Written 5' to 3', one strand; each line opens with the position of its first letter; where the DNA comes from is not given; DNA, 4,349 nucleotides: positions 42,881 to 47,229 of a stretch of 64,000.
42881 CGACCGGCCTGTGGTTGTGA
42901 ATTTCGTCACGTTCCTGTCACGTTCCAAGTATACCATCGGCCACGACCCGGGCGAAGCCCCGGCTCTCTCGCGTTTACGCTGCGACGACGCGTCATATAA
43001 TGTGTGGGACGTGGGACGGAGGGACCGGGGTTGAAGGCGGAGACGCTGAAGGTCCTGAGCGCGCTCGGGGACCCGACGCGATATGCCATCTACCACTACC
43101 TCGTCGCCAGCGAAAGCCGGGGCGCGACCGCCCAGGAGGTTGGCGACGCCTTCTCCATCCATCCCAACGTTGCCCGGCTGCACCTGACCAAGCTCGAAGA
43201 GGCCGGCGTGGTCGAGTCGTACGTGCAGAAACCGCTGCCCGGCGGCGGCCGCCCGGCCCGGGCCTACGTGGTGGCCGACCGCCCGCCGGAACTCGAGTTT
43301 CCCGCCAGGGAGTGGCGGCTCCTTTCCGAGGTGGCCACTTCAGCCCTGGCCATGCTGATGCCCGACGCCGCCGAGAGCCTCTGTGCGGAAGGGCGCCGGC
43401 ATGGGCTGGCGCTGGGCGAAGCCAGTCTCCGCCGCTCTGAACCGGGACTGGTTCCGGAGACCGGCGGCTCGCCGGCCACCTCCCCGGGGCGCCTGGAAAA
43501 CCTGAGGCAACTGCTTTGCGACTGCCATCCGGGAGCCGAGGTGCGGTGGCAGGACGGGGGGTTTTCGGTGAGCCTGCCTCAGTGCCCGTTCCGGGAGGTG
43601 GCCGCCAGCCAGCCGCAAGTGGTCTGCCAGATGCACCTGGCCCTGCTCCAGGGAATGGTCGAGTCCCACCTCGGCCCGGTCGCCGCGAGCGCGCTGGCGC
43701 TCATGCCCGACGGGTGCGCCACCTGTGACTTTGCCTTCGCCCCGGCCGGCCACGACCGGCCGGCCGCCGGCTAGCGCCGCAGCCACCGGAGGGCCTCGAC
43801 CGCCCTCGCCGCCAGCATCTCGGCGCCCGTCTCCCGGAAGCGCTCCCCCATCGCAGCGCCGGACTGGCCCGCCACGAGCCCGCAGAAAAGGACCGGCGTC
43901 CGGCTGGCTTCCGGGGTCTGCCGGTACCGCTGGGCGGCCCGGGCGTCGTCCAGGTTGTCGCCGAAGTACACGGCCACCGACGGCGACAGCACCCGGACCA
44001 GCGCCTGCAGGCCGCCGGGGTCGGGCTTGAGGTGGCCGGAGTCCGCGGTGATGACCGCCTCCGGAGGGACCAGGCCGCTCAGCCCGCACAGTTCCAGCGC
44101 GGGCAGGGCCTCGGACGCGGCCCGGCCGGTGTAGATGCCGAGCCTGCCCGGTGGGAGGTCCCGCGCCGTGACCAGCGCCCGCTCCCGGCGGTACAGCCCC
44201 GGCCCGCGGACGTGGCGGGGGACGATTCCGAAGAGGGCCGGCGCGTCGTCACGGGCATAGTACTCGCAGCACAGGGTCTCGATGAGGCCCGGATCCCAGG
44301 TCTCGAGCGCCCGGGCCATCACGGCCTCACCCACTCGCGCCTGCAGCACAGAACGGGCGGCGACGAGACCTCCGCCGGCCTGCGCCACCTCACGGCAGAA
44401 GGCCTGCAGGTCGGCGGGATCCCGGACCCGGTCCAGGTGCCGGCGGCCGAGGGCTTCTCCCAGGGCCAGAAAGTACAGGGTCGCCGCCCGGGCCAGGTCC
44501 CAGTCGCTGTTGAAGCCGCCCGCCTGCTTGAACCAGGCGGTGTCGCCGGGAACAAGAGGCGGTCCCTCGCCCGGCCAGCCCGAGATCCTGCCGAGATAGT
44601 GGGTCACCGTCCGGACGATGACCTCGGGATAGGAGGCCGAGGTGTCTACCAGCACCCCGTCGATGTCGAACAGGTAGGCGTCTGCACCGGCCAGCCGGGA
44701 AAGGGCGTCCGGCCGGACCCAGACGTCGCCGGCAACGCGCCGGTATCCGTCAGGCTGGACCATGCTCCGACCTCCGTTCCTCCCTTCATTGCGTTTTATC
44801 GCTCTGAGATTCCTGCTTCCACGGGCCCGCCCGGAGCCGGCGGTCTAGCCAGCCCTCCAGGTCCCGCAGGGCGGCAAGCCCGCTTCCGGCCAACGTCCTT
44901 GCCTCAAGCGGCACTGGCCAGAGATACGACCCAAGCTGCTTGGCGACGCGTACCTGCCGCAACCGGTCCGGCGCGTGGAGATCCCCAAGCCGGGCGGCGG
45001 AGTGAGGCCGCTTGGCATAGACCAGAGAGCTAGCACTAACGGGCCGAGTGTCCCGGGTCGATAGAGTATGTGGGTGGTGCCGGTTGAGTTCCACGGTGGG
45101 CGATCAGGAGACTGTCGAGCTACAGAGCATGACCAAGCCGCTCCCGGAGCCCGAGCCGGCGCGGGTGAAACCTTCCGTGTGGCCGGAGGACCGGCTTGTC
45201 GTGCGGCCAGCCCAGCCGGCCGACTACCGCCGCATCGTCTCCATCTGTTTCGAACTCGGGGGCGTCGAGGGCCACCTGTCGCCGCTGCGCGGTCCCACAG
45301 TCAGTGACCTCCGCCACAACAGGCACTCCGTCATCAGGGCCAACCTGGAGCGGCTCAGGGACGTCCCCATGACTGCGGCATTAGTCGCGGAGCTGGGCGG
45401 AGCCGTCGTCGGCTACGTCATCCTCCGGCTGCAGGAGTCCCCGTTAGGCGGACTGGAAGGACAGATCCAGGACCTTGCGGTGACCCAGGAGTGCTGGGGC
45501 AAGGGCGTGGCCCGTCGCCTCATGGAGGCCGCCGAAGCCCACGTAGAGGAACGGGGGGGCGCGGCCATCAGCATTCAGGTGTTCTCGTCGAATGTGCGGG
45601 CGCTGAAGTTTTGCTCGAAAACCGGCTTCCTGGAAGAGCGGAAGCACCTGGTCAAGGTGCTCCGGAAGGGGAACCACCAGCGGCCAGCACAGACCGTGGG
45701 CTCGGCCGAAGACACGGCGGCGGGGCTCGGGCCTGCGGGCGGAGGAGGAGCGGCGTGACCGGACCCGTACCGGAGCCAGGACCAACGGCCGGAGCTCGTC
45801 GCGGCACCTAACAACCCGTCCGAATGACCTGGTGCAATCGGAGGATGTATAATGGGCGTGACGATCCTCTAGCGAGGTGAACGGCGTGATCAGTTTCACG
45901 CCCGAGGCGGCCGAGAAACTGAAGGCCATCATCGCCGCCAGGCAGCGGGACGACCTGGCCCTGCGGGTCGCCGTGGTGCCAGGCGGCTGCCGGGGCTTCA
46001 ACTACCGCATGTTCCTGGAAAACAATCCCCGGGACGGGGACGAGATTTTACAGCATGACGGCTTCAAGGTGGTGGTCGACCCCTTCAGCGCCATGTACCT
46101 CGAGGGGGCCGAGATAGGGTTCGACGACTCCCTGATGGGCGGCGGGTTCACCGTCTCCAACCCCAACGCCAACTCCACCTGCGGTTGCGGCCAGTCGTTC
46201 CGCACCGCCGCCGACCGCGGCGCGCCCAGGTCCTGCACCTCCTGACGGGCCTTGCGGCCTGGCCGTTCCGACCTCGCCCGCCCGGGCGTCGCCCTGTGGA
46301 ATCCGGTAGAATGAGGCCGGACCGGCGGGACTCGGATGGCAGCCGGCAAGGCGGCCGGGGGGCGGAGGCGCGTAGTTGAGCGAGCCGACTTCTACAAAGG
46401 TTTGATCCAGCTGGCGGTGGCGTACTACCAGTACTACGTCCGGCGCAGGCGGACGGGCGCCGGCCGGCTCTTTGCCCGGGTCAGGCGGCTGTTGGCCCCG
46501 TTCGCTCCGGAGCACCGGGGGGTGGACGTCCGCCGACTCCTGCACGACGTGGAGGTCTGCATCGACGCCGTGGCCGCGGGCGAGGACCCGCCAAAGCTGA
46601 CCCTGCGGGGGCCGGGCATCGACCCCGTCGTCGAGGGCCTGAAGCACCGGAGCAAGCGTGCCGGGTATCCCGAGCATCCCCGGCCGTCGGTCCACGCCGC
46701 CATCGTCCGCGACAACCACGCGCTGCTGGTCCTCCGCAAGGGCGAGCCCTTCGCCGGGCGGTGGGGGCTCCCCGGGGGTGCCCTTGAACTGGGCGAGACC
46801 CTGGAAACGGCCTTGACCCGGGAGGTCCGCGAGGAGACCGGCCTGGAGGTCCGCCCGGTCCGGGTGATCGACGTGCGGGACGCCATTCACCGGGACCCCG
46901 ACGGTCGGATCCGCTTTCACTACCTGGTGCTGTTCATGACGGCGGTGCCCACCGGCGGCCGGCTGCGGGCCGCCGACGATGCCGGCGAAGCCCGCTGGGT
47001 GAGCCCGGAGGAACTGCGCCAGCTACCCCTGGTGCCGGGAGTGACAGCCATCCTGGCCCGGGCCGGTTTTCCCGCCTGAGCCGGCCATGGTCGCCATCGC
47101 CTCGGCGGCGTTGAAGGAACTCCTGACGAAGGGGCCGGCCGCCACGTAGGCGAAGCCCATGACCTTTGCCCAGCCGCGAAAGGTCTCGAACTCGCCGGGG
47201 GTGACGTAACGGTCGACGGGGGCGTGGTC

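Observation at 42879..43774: Second Cys-rich wHTH regulator plus orphan fixC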

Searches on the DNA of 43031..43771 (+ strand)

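Call 57: search_rna_families(source=L013, start=9100, end=9500, threshold=evalue, max_evalue=1)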
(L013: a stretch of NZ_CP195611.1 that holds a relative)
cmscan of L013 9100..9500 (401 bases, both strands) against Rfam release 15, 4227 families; matches with E-value up to 1: 7.
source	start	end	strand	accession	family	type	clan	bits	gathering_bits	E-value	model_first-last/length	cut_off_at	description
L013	9290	9397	+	RF01772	rnk_pseudo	Cis-reg; leader;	-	25.9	55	0.023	1-108/108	no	Pseudomonas rnk leader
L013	9356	9427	-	RF00506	Thr_leader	Cis-reg; leader;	-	24.5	55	0.017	1-118/118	no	Threonine operon leader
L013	9328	9394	+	RF02377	SurA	Gene; sRNA;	-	24.1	100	0.00013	1-279/279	no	SurA sRNA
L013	9298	9407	+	RF02579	tsr26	Gene; sRNA;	-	20.9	141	0.8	1-122/122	no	S. aureus tsr26 small RNA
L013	9359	9392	-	RF04033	mir-8512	Gene; miRNA;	-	19.5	90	0.1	13-48/61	no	mir-8512 microRNA precursor family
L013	9265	9394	+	RF00514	His_leader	Cis-reg; leader;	-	19.4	49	0.63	1-126/126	no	Histidine operon leader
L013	9268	9391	+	RF04180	BTnc231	Gene; sRNA;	-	19.2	80.4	0.12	1-154/154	no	Bacteroides sRNA BTnc231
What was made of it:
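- Tried and rejected: Only sub-threshold Rfam hits were found (call 57).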

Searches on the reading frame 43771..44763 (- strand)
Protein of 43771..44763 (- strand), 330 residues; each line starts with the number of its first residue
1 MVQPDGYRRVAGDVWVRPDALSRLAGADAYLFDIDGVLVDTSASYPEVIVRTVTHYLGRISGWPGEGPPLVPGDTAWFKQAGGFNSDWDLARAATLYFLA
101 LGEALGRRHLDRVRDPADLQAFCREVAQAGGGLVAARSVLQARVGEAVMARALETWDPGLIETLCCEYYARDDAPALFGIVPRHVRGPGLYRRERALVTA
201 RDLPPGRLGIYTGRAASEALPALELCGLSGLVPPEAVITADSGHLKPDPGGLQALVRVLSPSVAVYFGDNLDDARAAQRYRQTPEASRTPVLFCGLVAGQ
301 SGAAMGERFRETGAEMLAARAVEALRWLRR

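Call 3: search_protein_families(library=pfam, proteins=[window:43771-44763:-], max_evalue=0.01)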
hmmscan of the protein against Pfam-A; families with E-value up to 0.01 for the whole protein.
window:43771-44763:- (330 aa): 2 families
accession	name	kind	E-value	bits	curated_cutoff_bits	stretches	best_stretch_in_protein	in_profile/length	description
PF00702.32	Hydrolase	-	1.7e-11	45.3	26.4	1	207-279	116-189/191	haloacid dehalogenase-like hydrolase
PF13419.12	HAD_2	-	2e-06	28.5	23.8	1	208-279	98-170/178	Haloacid dehalogenase-like hydrolase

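Call 4: search_protein_families(library=ncbifam, proteins=[window:43771-44763:-], max_evalue=0.01)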
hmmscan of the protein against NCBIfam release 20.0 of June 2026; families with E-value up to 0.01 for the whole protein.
window:43771-44763:- (330 aa): 5 families
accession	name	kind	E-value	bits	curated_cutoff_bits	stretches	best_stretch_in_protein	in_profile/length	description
TIGR01548.1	HAD-SF-IA-hyp1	hypoth_equivalog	3e-18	66.1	140.2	1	28-278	1-195/197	TIGR01548 family HAD-type hydrolase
TIGR01549.1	HAD-SF-IA-v1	subfamily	5.1e-06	27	23.3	0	233-279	99-147/149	HAD-IA family hydrolase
NF009804.0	PRK13288.1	equivalog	0.0002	20.9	218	0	207-279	100-173/215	pyrophosphatase PpaX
TIGR01509.1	HAD-SF-IA-v3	subfamily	0.0012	19.1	29.4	0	30-51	2-23/154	HAD-IA family hydrolase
TIGR01449.2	PGP_bact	equivalog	0.0012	18.4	180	0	207-278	103-175/213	phosphoglycolate phosphatase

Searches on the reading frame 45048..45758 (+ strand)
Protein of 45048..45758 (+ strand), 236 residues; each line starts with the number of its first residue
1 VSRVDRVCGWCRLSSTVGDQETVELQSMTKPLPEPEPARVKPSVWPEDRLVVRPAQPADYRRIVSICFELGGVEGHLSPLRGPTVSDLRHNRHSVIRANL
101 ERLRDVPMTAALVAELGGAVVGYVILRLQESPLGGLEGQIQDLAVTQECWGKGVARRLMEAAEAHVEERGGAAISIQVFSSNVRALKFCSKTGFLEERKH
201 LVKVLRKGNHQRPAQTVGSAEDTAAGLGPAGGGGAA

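Call 3: search_protein_families(library=pfam, proteins=[window:45048-45758:+], max_evalue=0.01)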
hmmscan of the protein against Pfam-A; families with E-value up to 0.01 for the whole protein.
window:45048-45758:+ (236 aa): 5 families
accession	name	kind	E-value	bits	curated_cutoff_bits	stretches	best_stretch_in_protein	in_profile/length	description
PF00583.31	Acetyltransf_1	-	1.6e-16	61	20.7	1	101-194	26-116/116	Acetyltransferase (GNAT) family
PF13673.13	Acetyltransf_10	-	2.6e-11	44.1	23.6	1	105-195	27-108/128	Acetyltransferase (GNAT) domain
PF13508.13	Acetyltransf_7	-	2.4e-10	41.1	27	1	112-194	6-82/84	Acetyltransferase (GNAT) domain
PF13302.13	Acetyltransf_3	-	1.3e-05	26.4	25.4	1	49-194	1-137/138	Acetyltransferase (GNAT) domain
PF08445.16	FR47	-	0.0086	16.5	22.1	0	138-198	22-81/86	FR47-like protein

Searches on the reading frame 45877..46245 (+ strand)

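Call 3: search_protein_families(library=pfam, proteins=[window:45877-46245:+], max_evalue=0.01)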
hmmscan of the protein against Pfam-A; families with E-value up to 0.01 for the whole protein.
window:45877-46245:+ (122 aa): 1 family
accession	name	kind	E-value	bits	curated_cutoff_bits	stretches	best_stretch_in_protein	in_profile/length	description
PF01521.26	Fe-S_biosyn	-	1.9e-21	76.8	26.3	1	5-105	3-109/110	Iron-sulphur cluster biosynthesis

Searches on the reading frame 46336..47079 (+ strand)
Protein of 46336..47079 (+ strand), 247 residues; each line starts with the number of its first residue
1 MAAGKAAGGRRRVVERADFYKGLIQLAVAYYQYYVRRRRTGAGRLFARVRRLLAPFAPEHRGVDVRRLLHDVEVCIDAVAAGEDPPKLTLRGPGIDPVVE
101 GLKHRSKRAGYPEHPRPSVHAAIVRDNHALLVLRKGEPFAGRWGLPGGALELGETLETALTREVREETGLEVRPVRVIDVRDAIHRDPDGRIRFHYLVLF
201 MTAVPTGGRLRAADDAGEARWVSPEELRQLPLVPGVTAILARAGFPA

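Call 3: search_protein_families(library=pfam, proteins=[window:46336-47079:+], max_evalue=0.01)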
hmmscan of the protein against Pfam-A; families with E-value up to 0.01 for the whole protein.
window:46336-47079:+ (247 aa): 4 families
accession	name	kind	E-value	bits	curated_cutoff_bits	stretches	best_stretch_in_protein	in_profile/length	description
PF00293.34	NUDIX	-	6.6e-23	81.6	21.1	1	115-234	2-125/134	NUDIX domain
PF14815.12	NUDIX_4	-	8.2e-09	35.7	35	1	122-241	4-112/113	NUDIX domain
PF03745.19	DUF309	-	8.3e-05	22.6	27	1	16-44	31-58/59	Domain of unknown function (DUF309)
PF22327.2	Nudt16-like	-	9.7e-05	22.8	27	1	139-179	31-72/161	U8 snoRNA-decapping enzyme-like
